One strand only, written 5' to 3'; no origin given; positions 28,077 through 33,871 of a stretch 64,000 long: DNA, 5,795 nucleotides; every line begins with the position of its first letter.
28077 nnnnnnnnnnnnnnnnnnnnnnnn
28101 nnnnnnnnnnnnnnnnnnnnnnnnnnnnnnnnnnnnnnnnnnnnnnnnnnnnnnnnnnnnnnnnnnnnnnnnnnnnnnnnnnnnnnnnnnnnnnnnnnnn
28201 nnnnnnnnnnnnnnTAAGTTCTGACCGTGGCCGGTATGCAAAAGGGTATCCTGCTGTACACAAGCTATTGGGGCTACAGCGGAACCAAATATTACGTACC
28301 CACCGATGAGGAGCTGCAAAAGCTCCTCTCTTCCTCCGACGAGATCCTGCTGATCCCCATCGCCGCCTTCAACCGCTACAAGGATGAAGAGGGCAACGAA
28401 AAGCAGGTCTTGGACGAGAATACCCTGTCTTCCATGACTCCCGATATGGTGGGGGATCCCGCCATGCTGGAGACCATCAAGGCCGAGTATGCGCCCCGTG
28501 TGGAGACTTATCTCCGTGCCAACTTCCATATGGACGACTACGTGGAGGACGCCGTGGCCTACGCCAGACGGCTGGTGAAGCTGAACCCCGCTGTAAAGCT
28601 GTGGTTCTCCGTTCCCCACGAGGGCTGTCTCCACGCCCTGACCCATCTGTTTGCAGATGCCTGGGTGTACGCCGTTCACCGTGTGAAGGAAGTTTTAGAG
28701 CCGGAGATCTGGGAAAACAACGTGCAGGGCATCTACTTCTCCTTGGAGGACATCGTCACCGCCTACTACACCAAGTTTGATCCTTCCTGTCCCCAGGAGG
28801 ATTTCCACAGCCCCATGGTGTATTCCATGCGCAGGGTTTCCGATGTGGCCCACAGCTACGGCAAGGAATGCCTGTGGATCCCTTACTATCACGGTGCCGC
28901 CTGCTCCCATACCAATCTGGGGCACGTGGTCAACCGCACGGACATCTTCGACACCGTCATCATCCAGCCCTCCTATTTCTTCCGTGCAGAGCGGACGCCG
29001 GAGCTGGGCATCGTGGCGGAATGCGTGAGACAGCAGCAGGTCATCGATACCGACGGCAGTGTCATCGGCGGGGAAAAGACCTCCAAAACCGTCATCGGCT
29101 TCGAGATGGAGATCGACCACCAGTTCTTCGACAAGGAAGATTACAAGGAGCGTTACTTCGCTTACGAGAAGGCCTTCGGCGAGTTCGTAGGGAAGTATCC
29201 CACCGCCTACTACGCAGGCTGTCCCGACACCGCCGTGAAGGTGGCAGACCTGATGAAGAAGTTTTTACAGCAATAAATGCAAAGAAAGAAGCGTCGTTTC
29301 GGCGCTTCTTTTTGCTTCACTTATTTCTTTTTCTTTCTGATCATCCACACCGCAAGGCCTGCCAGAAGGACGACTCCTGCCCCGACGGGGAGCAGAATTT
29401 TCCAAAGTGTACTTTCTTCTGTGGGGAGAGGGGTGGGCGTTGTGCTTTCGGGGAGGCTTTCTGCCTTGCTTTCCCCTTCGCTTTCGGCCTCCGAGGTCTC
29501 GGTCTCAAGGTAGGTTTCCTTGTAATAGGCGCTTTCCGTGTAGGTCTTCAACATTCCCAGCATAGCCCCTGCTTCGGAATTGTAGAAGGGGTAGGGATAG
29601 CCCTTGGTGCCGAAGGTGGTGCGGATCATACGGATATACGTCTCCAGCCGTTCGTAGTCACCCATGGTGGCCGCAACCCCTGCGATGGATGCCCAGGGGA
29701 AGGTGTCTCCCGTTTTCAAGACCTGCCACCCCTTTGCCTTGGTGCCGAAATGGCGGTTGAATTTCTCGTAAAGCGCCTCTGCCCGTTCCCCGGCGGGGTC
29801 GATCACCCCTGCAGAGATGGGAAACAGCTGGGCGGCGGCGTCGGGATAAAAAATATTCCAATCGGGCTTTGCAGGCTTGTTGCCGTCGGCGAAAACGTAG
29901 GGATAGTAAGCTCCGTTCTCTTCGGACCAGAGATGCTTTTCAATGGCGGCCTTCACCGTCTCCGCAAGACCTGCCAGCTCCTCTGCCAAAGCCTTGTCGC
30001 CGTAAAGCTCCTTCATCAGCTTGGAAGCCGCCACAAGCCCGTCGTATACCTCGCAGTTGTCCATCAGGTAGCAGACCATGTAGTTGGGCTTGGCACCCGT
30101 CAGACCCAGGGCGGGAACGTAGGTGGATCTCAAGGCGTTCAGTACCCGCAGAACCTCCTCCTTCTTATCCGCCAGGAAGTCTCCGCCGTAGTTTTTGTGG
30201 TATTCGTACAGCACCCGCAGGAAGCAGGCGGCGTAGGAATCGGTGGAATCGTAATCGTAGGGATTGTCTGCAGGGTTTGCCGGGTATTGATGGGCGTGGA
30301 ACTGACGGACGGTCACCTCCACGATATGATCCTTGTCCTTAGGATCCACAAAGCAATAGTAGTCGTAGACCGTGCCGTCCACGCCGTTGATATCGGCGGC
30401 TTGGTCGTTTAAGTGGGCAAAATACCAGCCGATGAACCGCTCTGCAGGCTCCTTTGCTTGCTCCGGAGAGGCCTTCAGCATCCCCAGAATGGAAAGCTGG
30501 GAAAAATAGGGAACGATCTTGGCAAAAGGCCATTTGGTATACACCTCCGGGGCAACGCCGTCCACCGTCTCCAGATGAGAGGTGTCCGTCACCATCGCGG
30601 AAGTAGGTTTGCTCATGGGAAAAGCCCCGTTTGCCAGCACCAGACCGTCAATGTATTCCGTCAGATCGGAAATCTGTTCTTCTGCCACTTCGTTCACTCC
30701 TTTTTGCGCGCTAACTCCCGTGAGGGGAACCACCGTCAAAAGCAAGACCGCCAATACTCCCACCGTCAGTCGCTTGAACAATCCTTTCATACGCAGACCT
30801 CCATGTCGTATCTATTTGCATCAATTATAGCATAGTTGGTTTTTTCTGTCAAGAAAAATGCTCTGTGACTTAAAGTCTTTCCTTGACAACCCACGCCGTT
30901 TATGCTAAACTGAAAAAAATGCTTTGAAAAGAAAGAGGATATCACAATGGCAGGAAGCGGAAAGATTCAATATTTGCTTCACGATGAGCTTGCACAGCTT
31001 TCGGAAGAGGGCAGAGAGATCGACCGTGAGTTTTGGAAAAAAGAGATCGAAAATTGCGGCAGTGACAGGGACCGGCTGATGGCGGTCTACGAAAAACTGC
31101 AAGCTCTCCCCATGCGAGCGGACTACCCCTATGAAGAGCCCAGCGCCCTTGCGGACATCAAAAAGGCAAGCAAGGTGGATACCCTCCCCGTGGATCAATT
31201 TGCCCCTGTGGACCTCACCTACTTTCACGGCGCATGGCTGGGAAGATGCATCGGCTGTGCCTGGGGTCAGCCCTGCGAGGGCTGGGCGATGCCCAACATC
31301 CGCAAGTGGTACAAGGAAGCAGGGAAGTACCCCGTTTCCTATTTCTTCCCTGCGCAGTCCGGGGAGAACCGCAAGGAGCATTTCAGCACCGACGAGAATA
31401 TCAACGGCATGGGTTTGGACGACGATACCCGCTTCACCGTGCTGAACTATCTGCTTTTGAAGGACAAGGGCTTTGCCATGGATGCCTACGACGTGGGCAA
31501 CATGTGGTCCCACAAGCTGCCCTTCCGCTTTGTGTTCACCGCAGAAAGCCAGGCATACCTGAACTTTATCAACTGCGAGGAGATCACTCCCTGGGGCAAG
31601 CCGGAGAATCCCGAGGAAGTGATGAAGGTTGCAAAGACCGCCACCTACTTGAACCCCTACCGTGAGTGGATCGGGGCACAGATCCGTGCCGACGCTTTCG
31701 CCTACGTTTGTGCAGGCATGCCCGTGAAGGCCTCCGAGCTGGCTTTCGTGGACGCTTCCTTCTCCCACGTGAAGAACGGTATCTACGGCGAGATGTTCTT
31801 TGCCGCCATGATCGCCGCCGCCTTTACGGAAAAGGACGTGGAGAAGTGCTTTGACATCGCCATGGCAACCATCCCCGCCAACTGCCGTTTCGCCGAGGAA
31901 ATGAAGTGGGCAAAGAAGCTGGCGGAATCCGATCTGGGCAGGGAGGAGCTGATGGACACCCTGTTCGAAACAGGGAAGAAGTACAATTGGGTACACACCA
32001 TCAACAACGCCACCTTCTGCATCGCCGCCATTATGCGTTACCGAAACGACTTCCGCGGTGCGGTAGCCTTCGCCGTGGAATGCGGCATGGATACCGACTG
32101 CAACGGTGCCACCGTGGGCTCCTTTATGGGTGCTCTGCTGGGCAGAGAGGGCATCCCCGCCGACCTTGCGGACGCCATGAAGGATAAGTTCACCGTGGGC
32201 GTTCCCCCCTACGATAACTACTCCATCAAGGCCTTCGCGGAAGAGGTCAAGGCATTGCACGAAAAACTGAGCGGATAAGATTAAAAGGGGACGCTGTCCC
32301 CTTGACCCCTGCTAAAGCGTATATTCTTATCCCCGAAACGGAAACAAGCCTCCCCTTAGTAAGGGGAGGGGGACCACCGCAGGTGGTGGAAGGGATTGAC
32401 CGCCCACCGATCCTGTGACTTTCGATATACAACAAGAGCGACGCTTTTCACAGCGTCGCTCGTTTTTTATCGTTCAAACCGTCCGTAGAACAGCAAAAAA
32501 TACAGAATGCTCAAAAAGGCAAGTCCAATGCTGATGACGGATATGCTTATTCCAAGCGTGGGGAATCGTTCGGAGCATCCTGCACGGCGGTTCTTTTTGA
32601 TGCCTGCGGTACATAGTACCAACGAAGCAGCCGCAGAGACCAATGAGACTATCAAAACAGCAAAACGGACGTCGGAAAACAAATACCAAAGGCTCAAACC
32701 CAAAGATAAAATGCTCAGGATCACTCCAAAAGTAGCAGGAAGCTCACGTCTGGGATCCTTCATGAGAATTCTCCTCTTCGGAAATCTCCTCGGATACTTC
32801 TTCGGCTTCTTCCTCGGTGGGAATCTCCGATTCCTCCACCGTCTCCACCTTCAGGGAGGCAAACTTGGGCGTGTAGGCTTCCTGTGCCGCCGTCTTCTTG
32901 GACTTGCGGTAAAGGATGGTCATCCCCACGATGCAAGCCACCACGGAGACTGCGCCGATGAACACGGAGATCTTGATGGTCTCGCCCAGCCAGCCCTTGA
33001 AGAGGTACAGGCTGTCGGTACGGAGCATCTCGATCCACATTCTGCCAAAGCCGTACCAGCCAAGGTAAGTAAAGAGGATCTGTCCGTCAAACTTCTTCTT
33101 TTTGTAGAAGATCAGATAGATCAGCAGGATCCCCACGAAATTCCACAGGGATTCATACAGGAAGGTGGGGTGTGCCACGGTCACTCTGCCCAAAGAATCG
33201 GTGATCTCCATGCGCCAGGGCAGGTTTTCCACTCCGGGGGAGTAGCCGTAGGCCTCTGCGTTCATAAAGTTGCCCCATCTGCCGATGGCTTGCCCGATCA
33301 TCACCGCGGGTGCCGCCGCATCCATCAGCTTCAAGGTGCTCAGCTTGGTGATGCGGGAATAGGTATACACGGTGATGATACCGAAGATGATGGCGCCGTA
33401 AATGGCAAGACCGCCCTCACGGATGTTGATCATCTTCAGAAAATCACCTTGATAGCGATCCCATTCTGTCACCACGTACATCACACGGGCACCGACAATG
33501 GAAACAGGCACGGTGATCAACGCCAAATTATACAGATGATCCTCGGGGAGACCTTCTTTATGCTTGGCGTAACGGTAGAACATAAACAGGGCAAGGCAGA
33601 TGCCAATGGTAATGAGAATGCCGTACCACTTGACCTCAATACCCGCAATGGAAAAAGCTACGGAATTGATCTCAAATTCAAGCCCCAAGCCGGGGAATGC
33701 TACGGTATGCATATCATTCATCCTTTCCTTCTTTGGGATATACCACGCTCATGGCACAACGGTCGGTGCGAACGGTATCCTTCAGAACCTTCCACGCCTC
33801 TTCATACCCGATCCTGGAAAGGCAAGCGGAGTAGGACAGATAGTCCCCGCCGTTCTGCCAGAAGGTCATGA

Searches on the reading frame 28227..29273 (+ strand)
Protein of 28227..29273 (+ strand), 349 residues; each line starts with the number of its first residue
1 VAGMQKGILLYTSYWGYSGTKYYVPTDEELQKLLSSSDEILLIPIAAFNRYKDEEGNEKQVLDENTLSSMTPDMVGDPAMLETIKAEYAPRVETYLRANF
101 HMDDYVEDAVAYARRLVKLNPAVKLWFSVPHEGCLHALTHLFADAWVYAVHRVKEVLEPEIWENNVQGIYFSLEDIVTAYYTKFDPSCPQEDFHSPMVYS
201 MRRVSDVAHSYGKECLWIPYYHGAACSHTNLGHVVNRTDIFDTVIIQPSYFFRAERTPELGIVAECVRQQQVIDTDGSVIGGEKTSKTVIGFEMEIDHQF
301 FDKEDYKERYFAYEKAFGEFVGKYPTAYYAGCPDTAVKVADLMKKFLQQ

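Call 36: search_protein_families(library=pfam, proteins=[window:28227-29273:+], max_evalue=0.00001)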
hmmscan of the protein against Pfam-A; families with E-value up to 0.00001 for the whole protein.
window:28227-29273:+ (349 aa): 1 family
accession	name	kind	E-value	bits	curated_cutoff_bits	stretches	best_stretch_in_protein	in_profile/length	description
PF16147.10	DUF4855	-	5.6e-08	32.7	27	1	201-332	181-290/313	Domain of unknown function (DUF4855)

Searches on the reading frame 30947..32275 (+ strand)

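Call 44: search_protein_families(library=pfam, proteins=[window:30947-32275:+], max_evalue=0.00001)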
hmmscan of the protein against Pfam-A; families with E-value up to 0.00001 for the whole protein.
window:30947-32275:+ (443 aa): 1 family
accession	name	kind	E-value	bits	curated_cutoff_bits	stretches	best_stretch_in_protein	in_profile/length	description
PF03747.19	ADP_ribosyl_GH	-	1.9e-47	162.7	26.2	1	95-405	1-286/287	ADP-ribosylglycohydrolase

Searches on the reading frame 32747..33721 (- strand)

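Call 44: search_protein_families(library=pfam, proteins=[window:32747-33721:-], max_evalue=0.00001)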
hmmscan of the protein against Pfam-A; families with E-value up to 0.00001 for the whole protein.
window:32747-33721:- (325 aa): 1 family
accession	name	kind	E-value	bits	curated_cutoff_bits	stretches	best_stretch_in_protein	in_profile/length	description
PF01790.23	LGT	-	1.4e-66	224.7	24.9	1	21-267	2-238/240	Prolipoprotein diacylglyceryl transferase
